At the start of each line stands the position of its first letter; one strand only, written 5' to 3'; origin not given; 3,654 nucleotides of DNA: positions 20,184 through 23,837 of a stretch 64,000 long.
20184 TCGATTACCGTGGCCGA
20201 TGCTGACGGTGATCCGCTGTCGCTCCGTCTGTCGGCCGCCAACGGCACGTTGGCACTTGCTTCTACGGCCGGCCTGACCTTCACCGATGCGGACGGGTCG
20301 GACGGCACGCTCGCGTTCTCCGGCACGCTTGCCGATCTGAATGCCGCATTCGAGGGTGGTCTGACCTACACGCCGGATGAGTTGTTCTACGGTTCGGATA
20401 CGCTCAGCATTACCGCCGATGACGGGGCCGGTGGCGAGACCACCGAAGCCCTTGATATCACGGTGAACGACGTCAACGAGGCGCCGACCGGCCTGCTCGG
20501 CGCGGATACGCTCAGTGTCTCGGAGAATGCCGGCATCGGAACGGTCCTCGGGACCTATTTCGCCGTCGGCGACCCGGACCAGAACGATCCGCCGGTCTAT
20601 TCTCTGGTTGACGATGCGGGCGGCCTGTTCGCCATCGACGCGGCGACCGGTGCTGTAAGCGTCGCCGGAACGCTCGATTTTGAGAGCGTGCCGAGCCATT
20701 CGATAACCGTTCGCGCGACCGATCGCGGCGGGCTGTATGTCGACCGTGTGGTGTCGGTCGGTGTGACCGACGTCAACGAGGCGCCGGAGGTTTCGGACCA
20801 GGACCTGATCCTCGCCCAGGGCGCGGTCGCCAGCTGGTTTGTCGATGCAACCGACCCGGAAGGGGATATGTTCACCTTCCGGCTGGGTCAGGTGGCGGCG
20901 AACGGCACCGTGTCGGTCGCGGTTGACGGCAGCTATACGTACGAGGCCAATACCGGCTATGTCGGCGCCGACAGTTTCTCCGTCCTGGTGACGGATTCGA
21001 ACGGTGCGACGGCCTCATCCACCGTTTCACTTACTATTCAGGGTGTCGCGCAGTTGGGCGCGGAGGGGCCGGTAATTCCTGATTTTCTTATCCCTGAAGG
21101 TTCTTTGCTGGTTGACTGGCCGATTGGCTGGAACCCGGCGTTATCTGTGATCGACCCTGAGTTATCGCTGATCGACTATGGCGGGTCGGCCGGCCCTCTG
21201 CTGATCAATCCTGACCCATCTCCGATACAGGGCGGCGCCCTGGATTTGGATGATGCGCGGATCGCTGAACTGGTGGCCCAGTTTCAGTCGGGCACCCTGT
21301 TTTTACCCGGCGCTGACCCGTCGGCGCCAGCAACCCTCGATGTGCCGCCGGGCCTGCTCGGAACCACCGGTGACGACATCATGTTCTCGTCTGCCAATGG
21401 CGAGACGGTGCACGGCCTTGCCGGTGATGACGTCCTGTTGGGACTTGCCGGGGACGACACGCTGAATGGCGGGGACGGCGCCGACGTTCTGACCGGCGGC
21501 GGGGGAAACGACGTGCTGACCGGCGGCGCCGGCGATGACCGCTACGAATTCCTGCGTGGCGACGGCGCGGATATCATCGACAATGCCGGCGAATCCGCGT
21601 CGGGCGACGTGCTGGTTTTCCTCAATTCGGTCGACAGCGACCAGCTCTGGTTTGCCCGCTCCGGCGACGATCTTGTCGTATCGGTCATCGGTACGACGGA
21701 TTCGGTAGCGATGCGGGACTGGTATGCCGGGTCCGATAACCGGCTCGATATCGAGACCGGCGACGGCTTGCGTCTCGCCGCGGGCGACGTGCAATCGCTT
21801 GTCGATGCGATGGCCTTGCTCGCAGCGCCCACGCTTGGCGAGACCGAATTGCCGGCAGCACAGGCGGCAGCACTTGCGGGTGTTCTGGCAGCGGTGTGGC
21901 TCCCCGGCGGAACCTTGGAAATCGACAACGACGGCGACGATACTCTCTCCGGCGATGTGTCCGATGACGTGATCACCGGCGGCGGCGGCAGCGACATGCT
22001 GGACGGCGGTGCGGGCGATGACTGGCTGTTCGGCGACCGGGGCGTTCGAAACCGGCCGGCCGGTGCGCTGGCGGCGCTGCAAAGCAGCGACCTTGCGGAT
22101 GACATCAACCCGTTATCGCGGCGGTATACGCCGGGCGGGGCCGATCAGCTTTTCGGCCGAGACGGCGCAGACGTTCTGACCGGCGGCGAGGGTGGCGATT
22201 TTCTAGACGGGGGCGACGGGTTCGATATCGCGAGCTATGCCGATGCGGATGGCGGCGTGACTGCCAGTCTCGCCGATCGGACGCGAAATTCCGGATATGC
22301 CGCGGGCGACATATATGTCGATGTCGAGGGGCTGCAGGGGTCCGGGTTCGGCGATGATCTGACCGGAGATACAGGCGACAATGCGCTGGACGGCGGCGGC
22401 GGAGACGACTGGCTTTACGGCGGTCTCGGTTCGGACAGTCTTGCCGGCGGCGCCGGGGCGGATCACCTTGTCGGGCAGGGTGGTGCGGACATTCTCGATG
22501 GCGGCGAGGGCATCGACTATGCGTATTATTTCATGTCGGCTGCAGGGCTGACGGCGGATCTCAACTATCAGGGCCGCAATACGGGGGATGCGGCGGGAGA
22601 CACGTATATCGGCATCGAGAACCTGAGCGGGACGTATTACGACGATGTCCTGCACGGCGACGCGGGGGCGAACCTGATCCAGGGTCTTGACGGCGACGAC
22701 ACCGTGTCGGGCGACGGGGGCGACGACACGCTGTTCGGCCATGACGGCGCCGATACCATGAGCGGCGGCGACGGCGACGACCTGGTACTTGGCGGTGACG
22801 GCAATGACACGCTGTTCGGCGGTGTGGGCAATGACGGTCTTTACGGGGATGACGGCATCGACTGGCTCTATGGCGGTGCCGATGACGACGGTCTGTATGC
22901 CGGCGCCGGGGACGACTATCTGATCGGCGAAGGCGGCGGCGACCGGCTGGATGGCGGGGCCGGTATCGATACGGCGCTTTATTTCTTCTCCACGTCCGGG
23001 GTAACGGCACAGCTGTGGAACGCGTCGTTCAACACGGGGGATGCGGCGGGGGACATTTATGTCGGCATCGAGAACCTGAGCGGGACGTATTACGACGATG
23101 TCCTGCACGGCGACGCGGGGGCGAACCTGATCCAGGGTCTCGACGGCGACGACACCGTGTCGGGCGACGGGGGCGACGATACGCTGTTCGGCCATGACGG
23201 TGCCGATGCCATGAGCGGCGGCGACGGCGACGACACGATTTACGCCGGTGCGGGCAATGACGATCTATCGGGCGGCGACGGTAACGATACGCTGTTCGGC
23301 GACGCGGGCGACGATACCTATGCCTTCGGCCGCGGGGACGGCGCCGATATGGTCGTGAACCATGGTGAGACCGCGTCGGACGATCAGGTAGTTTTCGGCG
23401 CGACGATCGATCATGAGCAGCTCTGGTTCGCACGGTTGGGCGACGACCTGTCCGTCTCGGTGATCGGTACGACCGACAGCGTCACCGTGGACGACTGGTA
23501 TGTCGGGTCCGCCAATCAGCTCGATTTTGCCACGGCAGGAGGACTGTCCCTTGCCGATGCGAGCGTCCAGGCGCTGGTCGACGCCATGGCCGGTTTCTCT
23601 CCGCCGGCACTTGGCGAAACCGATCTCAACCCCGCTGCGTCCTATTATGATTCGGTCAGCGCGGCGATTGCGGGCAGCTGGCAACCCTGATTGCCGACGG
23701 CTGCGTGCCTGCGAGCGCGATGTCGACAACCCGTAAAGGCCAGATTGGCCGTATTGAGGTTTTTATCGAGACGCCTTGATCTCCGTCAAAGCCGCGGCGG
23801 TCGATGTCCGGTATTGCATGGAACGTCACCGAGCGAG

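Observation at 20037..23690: The last 1,217 residues of the RTX protein contain no lysine, despite an adjacent lysine acyltransferase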

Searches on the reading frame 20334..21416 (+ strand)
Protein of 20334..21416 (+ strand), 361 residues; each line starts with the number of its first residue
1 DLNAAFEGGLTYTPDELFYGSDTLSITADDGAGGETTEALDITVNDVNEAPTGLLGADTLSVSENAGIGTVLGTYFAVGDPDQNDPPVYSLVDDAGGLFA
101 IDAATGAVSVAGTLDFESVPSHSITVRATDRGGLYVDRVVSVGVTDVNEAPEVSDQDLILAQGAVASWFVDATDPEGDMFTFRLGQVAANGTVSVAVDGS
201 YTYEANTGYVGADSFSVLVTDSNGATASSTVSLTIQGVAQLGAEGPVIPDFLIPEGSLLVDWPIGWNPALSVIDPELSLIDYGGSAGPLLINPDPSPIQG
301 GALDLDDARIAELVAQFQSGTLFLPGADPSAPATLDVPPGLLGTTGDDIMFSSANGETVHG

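Call 40: search_protein_families(library=pfam, max_evalue=0.01, proteins=[window:20334-21416:+])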
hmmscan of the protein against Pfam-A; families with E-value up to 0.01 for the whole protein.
window:20334-21416:+ (361 aa): 5 families
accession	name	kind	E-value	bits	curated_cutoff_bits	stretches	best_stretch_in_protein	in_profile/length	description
PF17963.7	Big_9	-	2e-22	80.3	23.6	2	148-234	1-89/89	Bacterial Ig domain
PF00028.23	Cadherin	-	8.1e-13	49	28.8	1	60-142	3-88/93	Cadherin domain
PF17892.7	Cadherin_5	-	9.4e-13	48.3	26.5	2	167-235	28-97/98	Cadherin-like domain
PF17803.7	Cadherin_4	-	2e-10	41.5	25.1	1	140-203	3-71/71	Bacterial cadherin-like domain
PF19076.6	CshA_repeat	-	0.00055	21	27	0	186-232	53-100/103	Surface adhesin CshA repetitive domain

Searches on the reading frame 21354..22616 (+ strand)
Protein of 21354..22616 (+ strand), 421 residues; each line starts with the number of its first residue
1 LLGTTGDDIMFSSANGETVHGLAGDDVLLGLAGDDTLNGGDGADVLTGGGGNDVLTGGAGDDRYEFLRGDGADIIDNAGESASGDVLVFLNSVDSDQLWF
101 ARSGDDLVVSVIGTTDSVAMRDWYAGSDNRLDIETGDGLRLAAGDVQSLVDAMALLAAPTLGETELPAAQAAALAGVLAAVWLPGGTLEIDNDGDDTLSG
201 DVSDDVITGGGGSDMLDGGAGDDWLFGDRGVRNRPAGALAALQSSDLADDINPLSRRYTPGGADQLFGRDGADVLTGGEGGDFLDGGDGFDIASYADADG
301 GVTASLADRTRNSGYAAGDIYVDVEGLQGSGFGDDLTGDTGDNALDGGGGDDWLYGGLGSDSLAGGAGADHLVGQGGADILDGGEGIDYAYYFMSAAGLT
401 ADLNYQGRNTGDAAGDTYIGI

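Call 40: search_protein_families(library=pfam, max_evalue=0.01, proteins=[window:21354-22616:+])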
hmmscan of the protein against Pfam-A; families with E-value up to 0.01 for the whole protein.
window:21354-22616:+ (421 aa): 2 families
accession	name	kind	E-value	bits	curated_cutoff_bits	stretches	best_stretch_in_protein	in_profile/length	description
PF00353.25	HemolysinCabind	-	6.4e-31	106.4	23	7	30-63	2-35/36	RTX calcium-binding nonapeptide repeat (4 copies)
PF06594.17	HCBP_related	-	0.0011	19.3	21.4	1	106-138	1-35/42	Haemolysin-type calcium binding protein related domain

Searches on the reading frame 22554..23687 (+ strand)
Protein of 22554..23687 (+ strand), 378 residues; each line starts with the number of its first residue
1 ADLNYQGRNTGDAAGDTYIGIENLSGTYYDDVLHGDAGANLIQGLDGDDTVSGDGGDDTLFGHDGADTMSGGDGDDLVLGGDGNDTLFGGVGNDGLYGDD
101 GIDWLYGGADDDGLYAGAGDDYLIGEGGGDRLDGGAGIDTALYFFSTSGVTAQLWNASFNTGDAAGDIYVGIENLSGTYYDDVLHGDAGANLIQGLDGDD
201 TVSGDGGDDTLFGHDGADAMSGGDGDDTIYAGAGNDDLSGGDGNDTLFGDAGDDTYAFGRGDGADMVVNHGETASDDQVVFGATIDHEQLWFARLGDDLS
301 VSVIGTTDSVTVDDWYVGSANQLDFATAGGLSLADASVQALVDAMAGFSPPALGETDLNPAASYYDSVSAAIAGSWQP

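Call 40: search_protein_families(library=pfam, max_evalue=0.01, proteins=[window:22554-23687:+])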
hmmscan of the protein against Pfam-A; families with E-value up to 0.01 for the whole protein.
window:22554-23687:+ (378 aa): 2 families
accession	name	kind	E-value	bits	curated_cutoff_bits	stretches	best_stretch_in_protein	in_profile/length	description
PF00353.25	HemolysinCabind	-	3.3e-45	152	23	10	212-247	1-36/36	RTX calcium-binding nonapeptide repeat (4 copies)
PF06594.17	HCBP_related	-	3.3e-05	24.2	21.4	1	298-330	1-35/42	Haemolysin-type calcium binding protein related domain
